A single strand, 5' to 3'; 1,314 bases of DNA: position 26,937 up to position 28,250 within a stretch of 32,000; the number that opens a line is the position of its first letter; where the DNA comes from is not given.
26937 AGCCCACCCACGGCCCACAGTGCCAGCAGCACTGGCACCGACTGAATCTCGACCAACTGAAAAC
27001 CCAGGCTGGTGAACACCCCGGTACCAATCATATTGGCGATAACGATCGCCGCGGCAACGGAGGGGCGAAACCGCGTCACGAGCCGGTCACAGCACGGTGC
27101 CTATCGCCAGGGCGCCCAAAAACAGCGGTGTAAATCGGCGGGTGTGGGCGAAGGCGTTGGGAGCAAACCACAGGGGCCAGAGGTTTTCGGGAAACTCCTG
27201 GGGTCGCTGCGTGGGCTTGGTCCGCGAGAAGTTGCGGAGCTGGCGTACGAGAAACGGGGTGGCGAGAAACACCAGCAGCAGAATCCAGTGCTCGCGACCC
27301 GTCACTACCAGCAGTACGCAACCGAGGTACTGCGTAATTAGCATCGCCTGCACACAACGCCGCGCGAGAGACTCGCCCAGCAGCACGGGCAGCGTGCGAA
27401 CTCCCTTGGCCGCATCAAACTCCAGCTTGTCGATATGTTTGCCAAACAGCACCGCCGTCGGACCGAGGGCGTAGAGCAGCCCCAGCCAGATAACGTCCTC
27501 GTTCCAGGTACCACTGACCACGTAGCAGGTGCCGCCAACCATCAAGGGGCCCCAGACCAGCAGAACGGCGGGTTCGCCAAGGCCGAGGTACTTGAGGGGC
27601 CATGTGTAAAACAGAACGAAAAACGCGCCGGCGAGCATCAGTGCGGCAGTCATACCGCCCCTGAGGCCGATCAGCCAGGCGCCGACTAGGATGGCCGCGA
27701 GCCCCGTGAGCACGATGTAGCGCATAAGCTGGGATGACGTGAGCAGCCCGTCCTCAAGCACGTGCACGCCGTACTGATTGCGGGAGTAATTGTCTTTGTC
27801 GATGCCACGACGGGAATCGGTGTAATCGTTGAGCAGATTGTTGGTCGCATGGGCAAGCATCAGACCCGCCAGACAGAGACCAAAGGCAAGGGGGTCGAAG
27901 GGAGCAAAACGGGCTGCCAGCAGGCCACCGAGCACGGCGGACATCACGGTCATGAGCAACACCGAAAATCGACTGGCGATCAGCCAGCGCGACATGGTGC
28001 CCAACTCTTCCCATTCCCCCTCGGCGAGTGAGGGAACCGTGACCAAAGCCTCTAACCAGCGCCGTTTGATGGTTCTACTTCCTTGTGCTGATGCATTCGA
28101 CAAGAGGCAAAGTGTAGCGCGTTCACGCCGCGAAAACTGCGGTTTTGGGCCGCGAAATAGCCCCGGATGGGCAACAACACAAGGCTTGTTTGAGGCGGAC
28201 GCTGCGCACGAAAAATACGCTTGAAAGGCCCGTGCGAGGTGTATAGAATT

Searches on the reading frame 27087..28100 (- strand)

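Call 6: search_protein_families(library=pfam, proteins=[window:27087-28100:-], max_evalue=0.001)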
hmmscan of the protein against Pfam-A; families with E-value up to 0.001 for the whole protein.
window:27087-28100:- (337 aa): 1 family
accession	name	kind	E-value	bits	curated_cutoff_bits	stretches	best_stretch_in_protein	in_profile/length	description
PF01040.23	UbiA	-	9.7e-31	107.4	34.2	1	53-303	2-244/250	UbiA prenyltransferase family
